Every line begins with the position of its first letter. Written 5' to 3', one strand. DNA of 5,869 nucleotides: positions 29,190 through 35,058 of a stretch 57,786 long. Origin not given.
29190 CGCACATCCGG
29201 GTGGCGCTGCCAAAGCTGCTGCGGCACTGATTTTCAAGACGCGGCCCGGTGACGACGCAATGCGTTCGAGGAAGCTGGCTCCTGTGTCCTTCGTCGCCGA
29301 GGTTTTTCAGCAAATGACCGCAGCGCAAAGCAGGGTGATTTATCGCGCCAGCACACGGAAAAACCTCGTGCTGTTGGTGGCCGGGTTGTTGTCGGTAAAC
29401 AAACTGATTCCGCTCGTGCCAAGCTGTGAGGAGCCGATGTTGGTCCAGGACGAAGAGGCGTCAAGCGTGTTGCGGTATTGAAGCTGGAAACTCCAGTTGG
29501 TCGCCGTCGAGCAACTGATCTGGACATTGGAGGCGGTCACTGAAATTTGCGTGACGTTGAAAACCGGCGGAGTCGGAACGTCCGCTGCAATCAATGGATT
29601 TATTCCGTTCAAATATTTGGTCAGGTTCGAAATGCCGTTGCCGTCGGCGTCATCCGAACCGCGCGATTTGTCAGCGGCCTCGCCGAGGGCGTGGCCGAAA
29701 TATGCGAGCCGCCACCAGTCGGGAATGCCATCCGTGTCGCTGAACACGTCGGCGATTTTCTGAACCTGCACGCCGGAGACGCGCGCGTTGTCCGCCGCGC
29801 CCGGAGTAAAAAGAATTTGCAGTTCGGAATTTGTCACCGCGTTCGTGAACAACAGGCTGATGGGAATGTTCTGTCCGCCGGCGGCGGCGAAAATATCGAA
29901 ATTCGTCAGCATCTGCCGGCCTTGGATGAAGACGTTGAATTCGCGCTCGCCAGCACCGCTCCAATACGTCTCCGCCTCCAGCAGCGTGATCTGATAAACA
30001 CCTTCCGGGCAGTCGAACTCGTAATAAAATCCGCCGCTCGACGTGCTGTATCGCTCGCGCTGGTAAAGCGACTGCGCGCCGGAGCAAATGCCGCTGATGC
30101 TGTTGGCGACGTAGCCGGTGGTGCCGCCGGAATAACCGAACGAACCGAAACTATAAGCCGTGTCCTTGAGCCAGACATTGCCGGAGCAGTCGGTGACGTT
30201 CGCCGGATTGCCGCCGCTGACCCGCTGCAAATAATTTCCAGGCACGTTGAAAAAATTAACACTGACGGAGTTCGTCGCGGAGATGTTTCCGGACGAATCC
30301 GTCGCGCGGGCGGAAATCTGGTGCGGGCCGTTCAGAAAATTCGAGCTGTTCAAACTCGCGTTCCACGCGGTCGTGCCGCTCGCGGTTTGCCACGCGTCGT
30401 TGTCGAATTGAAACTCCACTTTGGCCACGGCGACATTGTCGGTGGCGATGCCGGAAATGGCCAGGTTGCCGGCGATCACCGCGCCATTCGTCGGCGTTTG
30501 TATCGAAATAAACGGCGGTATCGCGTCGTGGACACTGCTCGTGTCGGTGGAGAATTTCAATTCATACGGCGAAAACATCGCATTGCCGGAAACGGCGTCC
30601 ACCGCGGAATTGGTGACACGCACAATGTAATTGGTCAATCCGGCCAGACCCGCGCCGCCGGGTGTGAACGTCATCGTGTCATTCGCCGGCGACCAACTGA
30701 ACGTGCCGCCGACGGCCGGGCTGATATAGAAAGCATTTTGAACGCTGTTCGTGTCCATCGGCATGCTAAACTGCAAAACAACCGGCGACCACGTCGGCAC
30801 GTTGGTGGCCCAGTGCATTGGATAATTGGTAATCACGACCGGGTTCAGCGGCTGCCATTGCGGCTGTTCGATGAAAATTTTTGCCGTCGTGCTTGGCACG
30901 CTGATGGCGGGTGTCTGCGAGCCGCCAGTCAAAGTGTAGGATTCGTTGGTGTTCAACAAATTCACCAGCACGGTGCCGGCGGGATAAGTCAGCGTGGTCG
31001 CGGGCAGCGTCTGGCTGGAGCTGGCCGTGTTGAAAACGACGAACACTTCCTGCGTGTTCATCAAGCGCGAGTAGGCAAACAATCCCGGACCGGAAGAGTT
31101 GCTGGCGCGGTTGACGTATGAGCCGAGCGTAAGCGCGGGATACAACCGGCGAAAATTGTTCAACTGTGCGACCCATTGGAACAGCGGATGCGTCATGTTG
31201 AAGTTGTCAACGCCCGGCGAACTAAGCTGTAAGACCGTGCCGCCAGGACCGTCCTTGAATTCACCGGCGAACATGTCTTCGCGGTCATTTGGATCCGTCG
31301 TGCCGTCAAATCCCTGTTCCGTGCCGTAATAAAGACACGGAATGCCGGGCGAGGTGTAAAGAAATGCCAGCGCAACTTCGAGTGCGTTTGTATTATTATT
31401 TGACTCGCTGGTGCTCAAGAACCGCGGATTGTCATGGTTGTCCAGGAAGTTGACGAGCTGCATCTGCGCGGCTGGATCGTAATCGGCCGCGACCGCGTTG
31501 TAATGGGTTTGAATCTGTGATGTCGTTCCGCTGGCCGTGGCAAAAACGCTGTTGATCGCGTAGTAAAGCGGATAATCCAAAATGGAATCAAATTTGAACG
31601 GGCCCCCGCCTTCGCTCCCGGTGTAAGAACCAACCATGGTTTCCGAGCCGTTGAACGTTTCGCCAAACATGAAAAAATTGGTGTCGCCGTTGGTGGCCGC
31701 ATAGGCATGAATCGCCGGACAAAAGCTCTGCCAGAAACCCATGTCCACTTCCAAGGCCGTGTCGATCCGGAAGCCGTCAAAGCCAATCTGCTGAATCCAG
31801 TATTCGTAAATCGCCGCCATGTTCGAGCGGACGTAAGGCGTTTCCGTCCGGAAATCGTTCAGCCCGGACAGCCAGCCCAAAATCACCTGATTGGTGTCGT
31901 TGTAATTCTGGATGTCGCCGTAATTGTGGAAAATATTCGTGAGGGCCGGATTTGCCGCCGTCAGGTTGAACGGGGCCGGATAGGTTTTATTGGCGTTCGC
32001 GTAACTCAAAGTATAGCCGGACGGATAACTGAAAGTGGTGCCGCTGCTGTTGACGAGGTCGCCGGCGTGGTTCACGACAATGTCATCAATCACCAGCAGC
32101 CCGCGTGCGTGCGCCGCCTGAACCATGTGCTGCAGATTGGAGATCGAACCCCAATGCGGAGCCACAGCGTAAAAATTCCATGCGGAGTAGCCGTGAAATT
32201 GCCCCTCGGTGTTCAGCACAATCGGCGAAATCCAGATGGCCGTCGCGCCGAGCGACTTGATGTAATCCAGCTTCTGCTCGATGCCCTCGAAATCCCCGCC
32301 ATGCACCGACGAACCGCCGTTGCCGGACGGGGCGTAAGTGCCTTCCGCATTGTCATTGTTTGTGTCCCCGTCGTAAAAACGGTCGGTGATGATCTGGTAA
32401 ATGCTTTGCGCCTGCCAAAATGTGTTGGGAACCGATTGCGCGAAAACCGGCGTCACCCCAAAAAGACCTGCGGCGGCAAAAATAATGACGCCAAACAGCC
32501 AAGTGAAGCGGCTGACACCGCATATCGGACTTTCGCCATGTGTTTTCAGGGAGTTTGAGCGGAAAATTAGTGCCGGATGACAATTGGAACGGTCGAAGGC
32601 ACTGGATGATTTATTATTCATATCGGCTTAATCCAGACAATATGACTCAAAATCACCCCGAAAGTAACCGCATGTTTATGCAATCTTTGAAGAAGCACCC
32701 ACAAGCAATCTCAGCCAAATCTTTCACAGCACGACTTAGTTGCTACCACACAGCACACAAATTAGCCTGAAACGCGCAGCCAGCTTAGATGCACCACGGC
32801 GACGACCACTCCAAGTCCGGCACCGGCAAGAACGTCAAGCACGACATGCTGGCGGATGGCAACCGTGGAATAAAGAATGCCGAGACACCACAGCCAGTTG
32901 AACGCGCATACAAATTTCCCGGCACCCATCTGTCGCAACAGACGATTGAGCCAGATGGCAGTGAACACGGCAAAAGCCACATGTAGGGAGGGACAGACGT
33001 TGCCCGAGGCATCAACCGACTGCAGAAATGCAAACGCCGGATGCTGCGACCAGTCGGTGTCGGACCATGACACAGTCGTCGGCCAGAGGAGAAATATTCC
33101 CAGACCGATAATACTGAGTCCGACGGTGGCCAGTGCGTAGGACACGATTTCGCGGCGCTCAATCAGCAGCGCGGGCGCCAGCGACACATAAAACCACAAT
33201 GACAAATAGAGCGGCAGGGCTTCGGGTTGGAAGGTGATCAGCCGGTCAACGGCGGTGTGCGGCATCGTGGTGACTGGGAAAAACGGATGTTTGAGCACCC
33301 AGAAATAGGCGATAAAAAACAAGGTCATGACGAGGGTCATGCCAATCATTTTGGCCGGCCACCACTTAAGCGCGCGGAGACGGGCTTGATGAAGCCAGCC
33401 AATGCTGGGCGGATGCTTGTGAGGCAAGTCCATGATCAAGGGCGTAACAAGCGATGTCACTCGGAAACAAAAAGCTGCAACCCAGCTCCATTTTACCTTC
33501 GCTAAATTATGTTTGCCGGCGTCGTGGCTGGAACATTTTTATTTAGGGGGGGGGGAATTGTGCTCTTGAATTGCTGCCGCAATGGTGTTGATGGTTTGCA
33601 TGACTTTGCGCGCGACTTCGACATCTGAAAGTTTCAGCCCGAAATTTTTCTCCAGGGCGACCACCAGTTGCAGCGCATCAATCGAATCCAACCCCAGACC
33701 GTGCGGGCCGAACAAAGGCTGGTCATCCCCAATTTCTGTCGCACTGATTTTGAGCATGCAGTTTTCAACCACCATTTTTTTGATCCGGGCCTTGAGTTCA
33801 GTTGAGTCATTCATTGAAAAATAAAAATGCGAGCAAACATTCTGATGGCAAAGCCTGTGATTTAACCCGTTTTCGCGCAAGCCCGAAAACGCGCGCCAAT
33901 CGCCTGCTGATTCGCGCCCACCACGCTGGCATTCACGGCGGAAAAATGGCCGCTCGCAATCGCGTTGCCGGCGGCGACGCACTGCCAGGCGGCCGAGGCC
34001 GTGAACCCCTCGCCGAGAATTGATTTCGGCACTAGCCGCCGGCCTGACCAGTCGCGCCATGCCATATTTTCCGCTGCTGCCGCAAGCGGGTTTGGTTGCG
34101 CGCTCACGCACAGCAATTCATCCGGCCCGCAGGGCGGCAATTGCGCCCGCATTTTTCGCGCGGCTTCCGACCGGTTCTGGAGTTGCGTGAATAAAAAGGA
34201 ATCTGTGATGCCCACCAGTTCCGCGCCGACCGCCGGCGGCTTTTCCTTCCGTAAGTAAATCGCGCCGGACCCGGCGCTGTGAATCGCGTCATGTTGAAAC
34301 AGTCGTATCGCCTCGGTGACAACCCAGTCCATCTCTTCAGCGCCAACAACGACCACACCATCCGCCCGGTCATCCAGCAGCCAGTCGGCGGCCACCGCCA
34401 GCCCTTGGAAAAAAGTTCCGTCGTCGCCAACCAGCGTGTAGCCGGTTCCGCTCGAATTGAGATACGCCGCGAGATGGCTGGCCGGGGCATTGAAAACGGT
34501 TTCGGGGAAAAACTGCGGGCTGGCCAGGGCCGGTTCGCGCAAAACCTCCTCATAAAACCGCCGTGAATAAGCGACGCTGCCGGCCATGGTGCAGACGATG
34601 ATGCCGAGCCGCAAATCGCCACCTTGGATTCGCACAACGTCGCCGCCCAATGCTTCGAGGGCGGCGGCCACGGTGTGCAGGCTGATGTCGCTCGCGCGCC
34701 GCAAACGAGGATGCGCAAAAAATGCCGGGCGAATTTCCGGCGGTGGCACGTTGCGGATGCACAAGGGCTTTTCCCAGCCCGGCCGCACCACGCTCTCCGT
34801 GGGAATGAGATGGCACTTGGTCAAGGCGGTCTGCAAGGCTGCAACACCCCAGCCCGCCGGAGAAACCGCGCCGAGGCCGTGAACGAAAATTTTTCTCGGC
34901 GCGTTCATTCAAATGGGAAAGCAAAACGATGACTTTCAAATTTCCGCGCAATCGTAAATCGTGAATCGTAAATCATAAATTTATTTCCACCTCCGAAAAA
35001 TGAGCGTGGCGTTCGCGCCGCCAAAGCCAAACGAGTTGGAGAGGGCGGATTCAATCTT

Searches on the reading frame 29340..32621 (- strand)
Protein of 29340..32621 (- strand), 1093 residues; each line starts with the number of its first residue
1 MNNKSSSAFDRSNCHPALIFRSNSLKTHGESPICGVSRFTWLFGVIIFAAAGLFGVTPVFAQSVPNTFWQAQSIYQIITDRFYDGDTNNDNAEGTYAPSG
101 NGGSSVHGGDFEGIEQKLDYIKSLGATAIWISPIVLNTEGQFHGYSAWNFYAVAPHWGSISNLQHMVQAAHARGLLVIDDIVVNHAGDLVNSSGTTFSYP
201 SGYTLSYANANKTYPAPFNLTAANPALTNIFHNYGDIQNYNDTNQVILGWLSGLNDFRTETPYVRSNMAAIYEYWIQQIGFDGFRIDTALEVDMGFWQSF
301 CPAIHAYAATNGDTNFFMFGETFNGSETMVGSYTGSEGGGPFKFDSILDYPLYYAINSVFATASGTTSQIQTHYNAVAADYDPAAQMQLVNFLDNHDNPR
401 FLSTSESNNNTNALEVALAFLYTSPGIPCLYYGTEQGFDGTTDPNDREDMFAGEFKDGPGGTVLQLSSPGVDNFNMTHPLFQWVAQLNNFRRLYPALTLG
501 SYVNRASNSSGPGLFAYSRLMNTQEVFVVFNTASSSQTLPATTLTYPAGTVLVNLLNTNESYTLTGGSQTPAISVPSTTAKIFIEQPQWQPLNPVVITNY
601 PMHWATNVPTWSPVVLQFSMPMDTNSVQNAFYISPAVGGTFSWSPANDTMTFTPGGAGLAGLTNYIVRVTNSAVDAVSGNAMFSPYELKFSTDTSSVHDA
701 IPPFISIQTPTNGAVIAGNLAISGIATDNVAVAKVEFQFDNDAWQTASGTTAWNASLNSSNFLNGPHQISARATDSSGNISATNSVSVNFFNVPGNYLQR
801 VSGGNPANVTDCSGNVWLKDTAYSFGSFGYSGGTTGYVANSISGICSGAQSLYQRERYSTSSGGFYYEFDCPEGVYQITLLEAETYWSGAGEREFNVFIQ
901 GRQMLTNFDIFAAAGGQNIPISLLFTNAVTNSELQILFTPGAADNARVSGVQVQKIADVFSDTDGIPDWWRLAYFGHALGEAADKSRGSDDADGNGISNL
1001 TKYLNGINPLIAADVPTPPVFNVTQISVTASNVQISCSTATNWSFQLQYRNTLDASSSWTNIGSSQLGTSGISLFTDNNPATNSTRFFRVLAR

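Call 47: search_protein_families(library=pfam, proteins=[window:29340-32621:-], max_evalue=0.00001)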
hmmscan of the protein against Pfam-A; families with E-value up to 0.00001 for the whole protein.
window:29340-32621:- (1093 aa): 4 families
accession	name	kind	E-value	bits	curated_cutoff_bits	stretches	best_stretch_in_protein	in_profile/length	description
PF00128.31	Alpha-amylase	-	6.2e-58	197.5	22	1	76-452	1-377/446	Alpha amylase, catalytic domain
PF11721.14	Malectin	-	3.3e-17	63.4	23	1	803-939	7-140/163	Malectin domain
PF13205.12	Big_5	-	5.5e-13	50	23.6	1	594-692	5-105/105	Bacterial Ig-like domain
PF17957.7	Big_7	-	2.5e-10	41.3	24.1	1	703-771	1-70/70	Bacterial Ig domain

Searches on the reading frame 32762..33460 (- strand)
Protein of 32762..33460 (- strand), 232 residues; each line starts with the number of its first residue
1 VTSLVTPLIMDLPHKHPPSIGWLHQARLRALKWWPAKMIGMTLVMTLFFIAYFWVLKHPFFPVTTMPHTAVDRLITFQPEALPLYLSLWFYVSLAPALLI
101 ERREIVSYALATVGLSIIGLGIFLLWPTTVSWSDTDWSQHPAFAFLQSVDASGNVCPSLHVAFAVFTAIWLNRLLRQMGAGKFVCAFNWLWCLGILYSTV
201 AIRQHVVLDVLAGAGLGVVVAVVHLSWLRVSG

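Call 11: search_protein_families(library=pfam, proteins=[window:32762-33460:-], max_evalue=0.001)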
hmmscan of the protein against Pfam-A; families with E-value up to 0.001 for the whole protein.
window:32762-33460:- (232 aa): 2 families
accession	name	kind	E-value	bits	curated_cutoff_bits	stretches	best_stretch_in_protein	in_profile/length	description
PF01569.27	PAP2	-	1.8e-11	44.3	27.2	1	106-227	7-124/130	PAP2 superfamily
PF14378.12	PAP2_3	-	3.1e-07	30.8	27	1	85-222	36-189/190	PAP2 superfamily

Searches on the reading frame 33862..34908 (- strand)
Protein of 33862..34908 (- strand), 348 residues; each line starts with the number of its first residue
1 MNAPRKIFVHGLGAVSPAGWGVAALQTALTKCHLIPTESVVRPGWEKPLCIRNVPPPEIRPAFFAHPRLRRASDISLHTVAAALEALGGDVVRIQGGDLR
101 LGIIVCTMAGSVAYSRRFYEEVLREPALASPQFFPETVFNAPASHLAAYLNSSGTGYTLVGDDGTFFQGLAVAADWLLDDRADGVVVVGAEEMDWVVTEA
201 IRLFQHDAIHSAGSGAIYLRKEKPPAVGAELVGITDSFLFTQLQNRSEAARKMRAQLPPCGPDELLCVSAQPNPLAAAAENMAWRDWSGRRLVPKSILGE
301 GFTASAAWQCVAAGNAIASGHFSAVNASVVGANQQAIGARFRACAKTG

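Call 5: search_protein_families(library=pfam, proteins=[window:33862-34908:-], max_evalue=0.01)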
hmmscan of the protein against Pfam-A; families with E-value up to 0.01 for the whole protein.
window:33862-34908:- (348 aa): 1 family
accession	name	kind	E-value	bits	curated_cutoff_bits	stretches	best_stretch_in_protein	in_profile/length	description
PF00109.32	ketoacyl-synt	-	0.0091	16.1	20.8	0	69-193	86-208/252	Beta-ketoacyl synthase, N-terminal domain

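Call 6: search_protein_families(library=ncbifam, proteins=[window:33862-34908:-], max_evalue=0.01)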
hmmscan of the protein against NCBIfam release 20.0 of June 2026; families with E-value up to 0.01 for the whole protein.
window:33862-34908:- (348 aa): 3 families
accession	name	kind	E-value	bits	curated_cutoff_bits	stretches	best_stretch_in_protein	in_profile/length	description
TIGR03150.1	fabF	equivalog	1.9e-05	23.6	493.75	1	5-193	1-191/407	beta-ketoacyl-ACP synthase II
NF005589.0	PRK07314.1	subfamily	0.0046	15.8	387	0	5-193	4-194/413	beta-ketoacyl-ACP synthase II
NF004970.0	PRK06333.1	subfamily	0.0064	15.4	525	0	75-192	82-202/424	beta-ketoacyl-ACP synthase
